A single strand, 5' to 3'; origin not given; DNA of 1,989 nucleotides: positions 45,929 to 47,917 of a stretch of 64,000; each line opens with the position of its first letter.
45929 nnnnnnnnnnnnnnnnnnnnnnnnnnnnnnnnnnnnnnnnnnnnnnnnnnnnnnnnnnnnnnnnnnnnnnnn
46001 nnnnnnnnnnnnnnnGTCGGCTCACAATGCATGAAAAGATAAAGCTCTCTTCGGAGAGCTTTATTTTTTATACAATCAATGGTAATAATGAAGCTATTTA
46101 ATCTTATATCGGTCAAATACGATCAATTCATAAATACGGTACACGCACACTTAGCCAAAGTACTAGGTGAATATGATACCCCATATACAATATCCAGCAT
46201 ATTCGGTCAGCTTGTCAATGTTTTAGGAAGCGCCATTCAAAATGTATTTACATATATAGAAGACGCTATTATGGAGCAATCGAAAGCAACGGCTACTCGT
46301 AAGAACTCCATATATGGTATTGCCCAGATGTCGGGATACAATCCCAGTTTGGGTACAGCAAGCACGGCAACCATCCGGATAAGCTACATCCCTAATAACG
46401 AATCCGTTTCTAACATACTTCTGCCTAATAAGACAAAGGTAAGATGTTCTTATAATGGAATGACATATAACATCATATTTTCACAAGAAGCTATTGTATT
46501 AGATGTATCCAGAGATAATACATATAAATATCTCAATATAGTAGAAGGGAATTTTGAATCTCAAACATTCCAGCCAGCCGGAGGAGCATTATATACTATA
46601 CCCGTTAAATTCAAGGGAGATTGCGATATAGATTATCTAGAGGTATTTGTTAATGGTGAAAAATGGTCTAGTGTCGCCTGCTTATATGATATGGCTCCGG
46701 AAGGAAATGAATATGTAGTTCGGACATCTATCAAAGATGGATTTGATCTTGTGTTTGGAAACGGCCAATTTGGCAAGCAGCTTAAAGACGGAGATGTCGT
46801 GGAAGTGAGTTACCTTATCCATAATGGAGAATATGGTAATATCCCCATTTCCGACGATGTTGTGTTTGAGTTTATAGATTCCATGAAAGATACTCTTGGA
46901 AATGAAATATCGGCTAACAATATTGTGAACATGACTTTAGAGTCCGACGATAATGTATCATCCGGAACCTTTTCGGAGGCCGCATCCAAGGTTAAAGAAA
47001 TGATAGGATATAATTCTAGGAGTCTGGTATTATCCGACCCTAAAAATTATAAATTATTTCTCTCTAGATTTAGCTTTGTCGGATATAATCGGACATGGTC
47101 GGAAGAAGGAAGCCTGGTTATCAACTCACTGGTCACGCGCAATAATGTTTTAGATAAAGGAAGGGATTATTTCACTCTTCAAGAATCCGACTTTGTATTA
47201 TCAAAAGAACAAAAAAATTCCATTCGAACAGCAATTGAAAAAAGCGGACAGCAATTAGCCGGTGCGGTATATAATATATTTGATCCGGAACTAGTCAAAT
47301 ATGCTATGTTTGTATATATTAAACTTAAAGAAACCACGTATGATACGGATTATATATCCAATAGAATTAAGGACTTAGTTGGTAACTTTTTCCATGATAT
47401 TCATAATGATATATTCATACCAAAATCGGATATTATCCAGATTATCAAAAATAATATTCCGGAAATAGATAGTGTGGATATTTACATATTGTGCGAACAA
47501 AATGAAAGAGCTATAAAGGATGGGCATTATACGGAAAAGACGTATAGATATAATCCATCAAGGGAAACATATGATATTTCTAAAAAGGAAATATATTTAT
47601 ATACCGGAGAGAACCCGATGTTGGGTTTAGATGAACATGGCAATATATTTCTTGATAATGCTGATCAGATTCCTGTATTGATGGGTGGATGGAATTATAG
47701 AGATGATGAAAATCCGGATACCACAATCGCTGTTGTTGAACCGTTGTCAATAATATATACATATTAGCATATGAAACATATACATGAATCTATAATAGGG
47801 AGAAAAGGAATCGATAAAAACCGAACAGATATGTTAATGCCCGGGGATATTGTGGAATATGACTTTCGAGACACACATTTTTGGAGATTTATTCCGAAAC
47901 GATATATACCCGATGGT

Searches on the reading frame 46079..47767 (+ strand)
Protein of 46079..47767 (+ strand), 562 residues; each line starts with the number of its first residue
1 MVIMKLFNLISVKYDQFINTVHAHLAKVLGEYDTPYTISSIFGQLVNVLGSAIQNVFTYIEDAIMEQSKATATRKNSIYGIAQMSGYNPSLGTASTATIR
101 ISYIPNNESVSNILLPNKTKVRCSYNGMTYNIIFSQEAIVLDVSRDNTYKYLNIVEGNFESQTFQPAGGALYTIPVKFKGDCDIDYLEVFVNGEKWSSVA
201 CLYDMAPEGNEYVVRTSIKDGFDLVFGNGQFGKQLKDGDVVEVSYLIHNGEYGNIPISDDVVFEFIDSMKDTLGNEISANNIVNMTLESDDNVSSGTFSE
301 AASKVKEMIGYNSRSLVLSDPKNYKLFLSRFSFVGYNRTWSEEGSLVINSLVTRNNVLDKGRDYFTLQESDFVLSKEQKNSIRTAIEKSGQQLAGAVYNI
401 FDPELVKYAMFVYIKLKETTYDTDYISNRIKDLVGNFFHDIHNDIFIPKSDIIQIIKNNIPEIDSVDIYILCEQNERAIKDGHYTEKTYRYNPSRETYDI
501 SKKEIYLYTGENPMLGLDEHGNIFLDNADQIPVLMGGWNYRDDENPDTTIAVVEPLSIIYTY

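Call 23: search_protein_families(library=phrogs, proteins=[window:46079-47767:+], max_evalue=0.001)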
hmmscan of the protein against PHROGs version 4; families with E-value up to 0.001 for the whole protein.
window:46079-47767:+ (562 aa): 2 families
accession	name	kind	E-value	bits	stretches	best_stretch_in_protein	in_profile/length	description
phrog_219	-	tail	1.5e-28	100.7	1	42-471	38-460/598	baseplate wedge subunit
phrog_1369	-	tail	8.6e-13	48.8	1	38-257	26-239/489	baseplate protein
